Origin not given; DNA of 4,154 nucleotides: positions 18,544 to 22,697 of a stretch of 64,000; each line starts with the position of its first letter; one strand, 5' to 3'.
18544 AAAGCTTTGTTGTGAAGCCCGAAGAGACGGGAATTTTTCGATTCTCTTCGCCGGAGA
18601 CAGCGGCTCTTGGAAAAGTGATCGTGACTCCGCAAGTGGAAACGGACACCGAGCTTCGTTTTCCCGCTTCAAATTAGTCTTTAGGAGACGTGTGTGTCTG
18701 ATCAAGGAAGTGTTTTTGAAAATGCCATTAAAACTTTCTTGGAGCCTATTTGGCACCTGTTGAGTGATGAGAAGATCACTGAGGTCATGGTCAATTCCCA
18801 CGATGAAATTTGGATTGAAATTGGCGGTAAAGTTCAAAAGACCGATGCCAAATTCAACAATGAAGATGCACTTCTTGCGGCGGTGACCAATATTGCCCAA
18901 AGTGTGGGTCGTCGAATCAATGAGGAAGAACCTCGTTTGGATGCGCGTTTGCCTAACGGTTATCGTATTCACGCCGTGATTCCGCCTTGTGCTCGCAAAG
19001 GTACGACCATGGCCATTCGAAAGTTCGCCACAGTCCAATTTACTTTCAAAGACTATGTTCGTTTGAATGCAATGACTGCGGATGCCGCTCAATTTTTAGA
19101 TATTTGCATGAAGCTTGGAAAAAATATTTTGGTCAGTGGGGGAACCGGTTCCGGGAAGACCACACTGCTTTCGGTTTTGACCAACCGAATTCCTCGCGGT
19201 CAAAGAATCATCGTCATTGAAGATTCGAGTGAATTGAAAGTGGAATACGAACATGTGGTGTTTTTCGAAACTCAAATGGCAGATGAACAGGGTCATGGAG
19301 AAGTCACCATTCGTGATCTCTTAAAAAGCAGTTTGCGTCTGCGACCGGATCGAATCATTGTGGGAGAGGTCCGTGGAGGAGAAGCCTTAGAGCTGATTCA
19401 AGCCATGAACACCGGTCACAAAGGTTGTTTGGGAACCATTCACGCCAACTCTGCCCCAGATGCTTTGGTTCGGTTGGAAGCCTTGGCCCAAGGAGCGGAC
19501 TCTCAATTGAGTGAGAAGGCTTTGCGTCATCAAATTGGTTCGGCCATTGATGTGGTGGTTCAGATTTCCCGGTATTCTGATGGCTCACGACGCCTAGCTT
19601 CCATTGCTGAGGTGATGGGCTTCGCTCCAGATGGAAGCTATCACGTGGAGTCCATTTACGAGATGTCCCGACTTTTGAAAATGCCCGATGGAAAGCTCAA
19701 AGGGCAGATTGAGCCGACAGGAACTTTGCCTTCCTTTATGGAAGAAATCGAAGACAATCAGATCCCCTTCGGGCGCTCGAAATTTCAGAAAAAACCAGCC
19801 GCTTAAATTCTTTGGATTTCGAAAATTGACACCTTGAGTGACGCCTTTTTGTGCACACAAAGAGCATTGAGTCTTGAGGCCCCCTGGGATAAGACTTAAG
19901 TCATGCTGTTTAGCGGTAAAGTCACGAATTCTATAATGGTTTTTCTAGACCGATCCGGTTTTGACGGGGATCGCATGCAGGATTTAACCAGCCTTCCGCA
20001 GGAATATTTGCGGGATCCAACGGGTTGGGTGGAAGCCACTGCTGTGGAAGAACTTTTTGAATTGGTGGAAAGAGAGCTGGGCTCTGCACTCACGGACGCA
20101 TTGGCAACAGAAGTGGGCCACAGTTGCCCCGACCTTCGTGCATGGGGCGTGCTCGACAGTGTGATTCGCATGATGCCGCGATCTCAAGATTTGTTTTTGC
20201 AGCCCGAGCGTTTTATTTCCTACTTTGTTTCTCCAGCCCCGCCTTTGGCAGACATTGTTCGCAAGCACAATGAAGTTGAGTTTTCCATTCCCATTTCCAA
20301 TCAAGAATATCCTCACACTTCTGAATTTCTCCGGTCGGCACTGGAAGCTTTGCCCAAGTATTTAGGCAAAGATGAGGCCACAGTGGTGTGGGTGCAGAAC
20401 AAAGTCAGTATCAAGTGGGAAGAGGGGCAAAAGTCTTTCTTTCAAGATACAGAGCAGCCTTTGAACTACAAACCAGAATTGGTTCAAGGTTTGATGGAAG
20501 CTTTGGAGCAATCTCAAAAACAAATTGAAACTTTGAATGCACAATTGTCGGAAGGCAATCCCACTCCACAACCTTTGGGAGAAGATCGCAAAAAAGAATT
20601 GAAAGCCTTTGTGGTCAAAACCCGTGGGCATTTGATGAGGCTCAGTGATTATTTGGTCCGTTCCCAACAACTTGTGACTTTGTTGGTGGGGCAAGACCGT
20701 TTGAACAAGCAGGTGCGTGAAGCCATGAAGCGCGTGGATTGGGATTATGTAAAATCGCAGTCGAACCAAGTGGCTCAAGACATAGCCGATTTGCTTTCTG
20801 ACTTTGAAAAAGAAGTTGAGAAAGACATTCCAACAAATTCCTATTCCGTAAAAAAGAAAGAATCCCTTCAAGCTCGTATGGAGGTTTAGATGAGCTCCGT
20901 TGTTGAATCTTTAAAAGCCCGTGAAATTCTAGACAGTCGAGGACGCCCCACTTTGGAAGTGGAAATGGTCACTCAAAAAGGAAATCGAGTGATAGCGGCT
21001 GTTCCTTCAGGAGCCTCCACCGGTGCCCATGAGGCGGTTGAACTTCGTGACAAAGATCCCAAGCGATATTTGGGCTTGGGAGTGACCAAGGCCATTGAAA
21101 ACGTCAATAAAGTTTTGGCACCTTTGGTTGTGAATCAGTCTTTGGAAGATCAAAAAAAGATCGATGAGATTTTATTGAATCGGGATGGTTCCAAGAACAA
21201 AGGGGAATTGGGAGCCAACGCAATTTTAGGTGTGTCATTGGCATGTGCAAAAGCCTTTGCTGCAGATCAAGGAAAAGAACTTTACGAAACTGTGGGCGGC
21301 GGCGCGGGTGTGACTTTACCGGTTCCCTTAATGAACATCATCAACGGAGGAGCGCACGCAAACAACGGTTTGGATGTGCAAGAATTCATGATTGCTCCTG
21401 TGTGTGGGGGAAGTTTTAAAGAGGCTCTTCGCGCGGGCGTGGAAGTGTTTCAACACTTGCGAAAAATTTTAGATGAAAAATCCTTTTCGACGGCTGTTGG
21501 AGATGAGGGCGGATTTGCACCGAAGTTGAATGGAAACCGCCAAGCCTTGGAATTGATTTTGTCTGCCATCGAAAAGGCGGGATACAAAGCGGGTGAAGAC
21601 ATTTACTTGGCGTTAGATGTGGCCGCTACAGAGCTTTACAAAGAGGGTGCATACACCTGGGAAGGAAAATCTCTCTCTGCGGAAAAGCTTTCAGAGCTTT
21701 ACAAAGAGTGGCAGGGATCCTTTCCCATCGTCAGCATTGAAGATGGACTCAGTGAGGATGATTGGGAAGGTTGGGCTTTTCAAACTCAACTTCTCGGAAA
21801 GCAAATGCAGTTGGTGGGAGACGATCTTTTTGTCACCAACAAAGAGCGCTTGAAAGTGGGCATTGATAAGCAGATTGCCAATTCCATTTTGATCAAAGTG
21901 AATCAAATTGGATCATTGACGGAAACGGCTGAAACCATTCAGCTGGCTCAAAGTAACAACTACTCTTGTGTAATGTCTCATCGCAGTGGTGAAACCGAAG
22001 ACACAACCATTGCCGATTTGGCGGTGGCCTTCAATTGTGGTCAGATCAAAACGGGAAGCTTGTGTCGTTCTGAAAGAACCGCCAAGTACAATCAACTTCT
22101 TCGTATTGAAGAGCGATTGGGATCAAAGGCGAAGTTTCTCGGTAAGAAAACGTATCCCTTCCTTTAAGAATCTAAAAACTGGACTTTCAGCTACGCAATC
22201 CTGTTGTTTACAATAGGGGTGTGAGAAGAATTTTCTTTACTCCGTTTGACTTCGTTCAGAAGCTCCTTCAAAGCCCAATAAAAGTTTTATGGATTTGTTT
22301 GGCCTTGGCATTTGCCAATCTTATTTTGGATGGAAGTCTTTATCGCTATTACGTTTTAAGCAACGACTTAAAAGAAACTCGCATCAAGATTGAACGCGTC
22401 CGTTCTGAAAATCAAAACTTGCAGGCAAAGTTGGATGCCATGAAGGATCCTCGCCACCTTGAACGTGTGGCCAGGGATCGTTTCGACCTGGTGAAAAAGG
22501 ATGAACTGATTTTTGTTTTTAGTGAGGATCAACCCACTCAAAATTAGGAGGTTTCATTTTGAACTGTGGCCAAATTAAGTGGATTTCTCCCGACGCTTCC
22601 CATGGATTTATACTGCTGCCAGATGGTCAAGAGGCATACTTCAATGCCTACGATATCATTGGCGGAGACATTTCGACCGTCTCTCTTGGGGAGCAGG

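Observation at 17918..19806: Stand-alone CpaF/VirB11-type secretion ATPase in a three-gene operon with two small unknown proteins and no pilus/secretion partners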

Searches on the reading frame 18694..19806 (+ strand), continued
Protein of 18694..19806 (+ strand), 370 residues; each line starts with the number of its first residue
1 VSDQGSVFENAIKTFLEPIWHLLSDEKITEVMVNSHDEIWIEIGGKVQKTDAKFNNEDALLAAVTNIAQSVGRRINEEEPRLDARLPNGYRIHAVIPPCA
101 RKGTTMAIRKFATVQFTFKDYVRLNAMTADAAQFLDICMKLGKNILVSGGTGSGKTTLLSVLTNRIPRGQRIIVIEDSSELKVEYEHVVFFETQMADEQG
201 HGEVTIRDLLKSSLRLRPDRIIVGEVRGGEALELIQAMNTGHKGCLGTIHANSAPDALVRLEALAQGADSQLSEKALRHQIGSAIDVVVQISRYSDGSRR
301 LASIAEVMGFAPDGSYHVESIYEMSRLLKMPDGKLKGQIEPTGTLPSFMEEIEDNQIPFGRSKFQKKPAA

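Call 27: search_solved_structures(query=window:18694-19803:+, max_evalue=1e-10, show_alignments=1)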
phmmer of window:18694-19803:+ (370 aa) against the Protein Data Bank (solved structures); distinct sequences matched with E-value up to 1e-10: 15.
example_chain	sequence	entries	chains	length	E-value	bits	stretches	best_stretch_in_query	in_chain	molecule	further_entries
8rkd_E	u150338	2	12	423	2.8e-78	266.8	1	18-343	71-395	Pilus assembly ATPase CpaF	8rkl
8rjf_A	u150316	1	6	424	2.8e-78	266.7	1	18-343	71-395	Pilus assembly ATPase CpaF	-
9e24_A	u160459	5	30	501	4.6e-78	266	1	18-343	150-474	CpaF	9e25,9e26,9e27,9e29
2gza_A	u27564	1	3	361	1.1e-36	130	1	128-300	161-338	Type IV secretion system protein VirB11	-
6bge_A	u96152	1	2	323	4e-33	118.2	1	21-294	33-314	VirB11-like protein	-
1g6o_A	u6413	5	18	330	4.3e-33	118.2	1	21-294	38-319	CAG-ALPHA | virB11 homolog | Cag-alfa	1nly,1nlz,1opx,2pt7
4ii7_A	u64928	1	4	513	3.1e-31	112.1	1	22-261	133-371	FlaI ATPase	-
4ihq_A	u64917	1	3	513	2.1e-30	109.3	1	22-261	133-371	FlaI ATPase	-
2oap_1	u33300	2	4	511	2.6e-30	109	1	58-263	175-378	Type II secretion system protein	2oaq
10my_A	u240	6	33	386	1.1e-13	54.4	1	142-265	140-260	PilT/PilU family type 4a pilus ATPase | Twitching motility protein PilT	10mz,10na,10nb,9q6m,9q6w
2eyu_A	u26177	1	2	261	1.9e-12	50.3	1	134-261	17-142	twitching motility protein PilT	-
2gsz_A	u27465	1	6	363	3.7e-12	49.3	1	134-261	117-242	twitching motility protein PilT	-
2ewv_A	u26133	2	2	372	3.9e-12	49.3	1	134-261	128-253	twitching motility protein PilT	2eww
5zfq_A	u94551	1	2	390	4.3e-11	45.8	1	144-261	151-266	Twitching motility pilus retraction protein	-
6ojx_A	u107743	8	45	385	8.4e-11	44.9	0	144-262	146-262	Twitching motility pilus retraction ATPase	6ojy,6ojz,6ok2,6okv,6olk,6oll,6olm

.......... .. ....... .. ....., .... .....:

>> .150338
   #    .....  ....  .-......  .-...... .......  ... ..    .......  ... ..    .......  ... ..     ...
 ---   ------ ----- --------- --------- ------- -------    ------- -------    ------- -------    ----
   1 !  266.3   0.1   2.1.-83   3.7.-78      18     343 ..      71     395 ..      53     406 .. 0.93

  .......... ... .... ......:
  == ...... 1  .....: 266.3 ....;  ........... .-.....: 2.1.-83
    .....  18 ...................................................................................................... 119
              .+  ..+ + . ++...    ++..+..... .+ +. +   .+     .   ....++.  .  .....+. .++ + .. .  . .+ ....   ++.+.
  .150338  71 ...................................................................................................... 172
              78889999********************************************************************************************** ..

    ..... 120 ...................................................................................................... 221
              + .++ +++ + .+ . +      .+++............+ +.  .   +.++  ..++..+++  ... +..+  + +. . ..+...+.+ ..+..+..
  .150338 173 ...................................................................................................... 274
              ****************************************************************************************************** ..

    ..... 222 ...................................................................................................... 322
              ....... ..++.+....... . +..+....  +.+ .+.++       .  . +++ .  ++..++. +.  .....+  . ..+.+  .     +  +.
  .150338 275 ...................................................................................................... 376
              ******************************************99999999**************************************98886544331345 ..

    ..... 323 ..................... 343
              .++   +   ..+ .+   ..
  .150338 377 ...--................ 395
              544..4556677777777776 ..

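Call 54: search_protein_representatives(protein=window:18694-19803:+)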
Query: 370 residues. Proteins with E-value up to 0.001 (for the whole library): 35368; up to 1e-10: 16098; up to 1e-30: 5148. The best 150 are listed.
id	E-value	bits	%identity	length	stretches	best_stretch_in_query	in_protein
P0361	7.8e-260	876.9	44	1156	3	21-356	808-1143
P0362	6.3e-221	749.0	40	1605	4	17-357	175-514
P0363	3.8e-174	595.2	45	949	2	17-364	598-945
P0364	3.4e-171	585.4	42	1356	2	19-360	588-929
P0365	5.5e-156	535.5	41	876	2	18-364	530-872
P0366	3.6e-151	519.6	46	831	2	15-349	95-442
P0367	1.9e-127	441.6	41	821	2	14-338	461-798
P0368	2.7e-124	431.2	57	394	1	7-369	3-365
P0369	1.9e-120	418.6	36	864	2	6-357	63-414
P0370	2.1e-116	405.3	45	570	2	16-308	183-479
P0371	1.2e-109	383.1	51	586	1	11-366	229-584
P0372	3.1e-109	381.7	42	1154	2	16-263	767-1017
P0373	2.4e-103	362.4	48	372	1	6-353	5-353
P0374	3.8e-102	358.4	50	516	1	2-353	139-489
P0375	5.6e-102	357.9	50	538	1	14-350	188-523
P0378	1.2e-98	346.9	50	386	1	12-357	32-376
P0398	2.9e-92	325.9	46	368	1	6-356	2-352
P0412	1.8e-90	320.0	72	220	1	3-203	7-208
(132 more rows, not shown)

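Call 55: list_cluster_members(proteins=[P0368, P0373, P0378, P0398, P0412])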
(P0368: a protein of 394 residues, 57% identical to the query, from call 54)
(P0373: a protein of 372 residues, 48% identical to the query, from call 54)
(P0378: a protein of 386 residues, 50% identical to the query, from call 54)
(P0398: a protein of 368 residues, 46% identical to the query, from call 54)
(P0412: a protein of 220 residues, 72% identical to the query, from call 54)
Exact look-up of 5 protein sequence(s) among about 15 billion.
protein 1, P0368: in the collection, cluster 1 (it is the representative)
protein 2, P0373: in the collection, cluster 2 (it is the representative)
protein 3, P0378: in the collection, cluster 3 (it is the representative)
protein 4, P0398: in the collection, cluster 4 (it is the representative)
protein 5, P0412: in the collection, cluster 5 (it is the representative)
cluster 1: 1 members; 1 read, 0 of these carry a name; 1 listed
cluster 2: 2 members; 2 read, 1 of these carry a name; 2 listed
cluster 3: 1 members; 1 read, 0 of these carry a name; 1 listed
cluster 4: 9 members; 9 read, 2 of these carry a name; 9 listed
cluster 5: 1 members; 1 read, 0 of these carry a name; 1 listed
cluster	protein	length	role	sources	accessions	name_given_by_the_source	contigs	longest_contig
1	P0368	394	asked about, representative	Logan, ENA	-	-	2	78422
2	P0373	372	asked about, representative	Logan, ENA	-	-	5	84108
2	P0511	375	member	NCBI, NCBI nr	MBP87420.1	MAG: tight adherence protein [Planctomycetaceae bacterium] | tight adherence protein [Planctomycetaceae bacterium]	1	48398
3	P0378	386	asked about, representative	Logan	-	-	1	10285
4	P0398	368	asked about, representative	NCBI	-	-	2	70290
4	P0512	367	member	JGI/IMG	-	pilus assembly protein CpaF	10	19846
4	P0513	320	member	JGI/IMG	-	pilus assembly protein CpaF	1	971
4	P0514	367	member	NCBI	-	-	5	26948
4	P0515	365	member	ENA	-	-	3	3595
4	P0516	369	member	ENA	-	-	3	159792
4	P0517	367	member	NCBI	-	-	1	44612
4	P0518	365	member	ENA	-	-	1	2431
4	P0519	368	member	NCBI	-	-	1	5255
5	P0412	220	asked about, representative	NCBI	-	-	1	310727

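Call 70: find_encoding_contigs(protein=window:18694-19806:+, flank=10000, max_places=3)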
Protein window:18694-19806:+ (370 aa): 21 contigs read that carry it; 3 places shown.
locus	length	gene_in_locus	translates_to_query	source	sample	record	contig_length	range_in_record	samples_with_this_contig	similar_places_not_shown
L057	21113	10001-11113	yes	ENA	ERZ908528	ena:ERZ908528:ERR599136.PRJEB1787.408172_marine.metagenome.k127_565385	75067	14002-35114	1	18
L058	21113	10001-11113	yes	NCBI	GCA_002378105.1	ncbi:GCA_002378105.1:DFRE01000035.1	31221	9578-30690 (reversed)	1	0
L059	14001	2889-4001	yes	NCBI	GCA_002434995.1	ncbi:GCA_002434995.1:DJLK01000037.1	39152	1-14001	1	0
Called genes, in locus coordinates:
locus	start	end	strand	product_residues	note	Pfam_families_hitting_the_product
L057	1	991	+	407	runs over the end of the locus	PF00342:PGI (weak)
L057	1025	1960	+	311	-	PF16697:Yop-YscD_cpl, PF00498:FHA, PF00990:GGDEF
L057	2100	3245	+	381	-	PF00487:FA_desaturase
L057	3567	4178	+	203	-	PF04542:Sigma70_r2, PF08281:Sigma70_r4_2, PF04545:Sigma70_r4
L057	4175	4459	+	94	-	-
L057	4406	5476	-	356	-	PF10023:Aminopep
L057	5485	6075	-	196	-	PF13505:OMP_b-brl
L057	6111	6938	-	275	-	-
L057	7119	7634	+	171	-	PF07238:PilZ (weak)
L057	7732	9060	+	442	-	PF13638:PIN_4, PF02562:PhoH, PF13604:AAA_30 (weak)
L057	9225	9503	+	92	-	-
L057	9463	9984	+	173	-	PF13473:Cupredoxin_1 (faint)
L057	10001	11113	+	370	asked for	PF00437:T2SSE, PF27713:UCP018868 (weak)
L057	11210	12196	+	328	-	-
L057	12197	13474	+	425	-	PF03952:Enolase_N, PF00113:Enolase_C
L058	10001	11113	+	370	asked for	PF00437:T2SSE, PF27713:UCP018868 (weak)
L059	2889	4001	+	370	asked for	PF00437:T2SSE, PF27713:UCP018868 (weak)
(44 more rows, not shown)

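Call 72: search_protein_families(library=pfam, proteins=[L043:3043-4086:+, L043:4329-4919:-, L043:5144-5668:+, L043:7501-8439:+, L043:8451-9320:+, L043:9323-10138:+, L043:10139-11128:+, L033:4733-5074:+, L033:7467-9038:+, L033:3640-4359:+], max_evalue=0.001)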
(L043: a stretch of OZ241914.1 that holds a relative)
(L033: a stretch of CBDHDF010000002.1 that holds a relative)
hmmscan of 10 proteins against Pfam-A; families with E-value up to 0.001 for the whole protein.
L043:3043-4086:+ (347 aa): 4 families
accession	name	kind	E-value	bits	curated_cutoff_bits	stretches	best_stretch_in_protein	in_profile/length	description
PF12796.13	Ank_2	-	4.5e-09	37.2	27.3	1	59-138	3-81/90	Ankyrin repeats (3 copies)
PF13606.12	Ank_3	-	5.5e-06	26.7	22.3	0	86-112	3-29/30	Ankyrin repeat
PF00023.36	Ank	-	2.3e-05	24.9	21.1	1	88-115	5-32/33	Ankyrin repeat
PF13857.12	Ank_5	-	0.00015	22.5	27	0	84-124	15-56/56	Ankyrin repeats (many copies)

L043:4329-4919:- (196 aa): 0 families

L043:5144-5668:+ (174 aa): 1 family
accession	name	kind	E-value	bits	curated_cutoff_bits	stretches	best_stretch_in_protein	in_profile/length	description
PF07238.19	PilZ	-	2.4e-06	28.3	22.5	1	48-138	1-85/102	PilZ domain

L043:7501-8439:+ (312 aa): 5 families
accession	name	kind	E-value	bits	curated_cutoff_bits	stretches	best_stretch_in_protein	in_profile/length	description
PF07726.17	AAA_3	-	8.2e-65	217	27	1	33-163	1-131/131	ATPase family associated with various cellular activities (AAA)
PF17863.7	AAA_lid_2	-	5.4e-22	77.8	22.7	1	240-306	8-74/74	AAA lid domain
PF20030.5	bpMoxR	-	9e-13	48.2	27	1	3-181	3-180/205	MoxR domain in the MoxR-vWA-beta-propeller ternary systems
PF07728.20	AAA_5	-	7.3e-12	45.9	22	1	33-161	1-139/139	AAA domain (dynein-related subfamily)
PF00493.29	MCM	-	0.0002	21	23.3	1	4-145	30-174/224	MCM P-loop domain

L043:8451-9320:+ (289 aa): 3 families
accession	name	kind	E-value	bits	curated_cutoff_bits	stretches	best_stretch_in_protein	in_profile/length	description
PF01882.25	DUF58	-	2.2e-58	197.4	23.4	1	45-252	1-214/216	Protein of unknown function DUF58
PF13519.12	VWA_2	-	4.7e-12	46.9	27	1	82-183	1-106/107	von Willebrand factor type A domain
PF00092.34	VWA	-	0.0001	23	23.8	1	82-170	2-90/174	von Willebrand factor type A domain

L043:9323-10138:+ (271 aa): 0 families

L043:10139-11128:+ (329 aa): 2 families
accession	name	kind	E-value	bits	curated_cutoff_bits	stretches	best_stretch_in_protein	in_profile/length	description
PF00092.34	VWA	-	8e-24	85.2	23.8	1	83-248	1-140/174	von Willebrand factor type A domain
PF13519.12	VWA_2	-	4.5e-16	59.9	27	1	84-193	1-107/107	von Willebrand factor type A domain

L033:4733-5074:+ (113 aa): 1 family
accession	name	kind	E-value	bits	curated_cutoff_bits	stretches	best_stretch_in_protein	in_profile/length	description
PF00453.23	Ribosomal_L20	-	4.7e-42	142.9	30.8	1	2-108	1-107/107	Ribosomal protein L20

L033:7467-9038:+ (523 aa): 1 family
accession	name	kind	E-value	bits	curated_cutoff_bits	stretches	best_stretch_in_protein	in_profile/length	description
PF00528.27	BPD_transp_1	-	3.3e-13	50.2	26.4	2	74-255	1-173/184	Binding-protein-dependent transport system inner membrane component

L033:3640-4359:+ (239 aa): 1 family
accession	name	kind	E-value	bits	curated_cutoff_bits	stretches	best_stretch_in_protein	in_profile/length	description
PF03167.25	UDG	-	2.6e-19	70.2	24.3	1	59-216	6-141/141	Uracil DNA glycosylase superfamily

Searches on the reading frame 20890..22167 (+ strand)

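Call 7: search_protein_families(library=pfam, proteins=[window:20890-22167:+], max_evalue=0.01)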
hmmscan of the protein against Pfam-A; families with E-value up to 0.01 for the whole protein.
window:20890-22167:+ (425 aa): 3 families
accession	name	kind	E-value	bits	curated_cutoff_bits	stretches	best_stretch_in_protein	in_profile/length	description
PF00113.28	Enolase_C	-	1.2e-121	406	21.5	1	142-421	3-292/296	Enolase, C-terminal TIM barrel domain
PF03952.21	Enolase_N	-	2.2e-50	170.7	35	1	5-134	1-130/131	Enolase, N-terminal domain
PF07476.17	MAAL_C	-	0.004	16.8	27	1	303-384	137-219/249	Methylaspartate ammonia-lyase C-terminus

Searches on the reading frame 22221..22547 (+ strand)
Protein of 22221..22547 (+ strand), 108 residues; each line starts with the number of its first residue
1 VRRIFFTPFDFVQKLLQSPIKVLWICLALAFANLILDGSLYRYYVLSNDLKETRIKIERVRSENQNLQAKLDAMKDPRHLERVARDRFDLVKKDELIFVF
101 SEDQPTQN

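Call 7: search_protein_families(library=pfam, proteins=[window:22221-22547:+], max_evalue=0.01)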
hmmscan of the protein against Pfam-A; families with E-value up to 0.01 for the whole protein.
window:22221-22547:+ (108 aa): 1 family
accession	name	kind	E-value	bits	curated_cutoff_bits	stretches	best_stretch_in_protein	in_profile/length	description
PF04977.20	DivIC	-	2.1e-13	50.3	28.9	1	25-102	1-79/80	Septum formation initiator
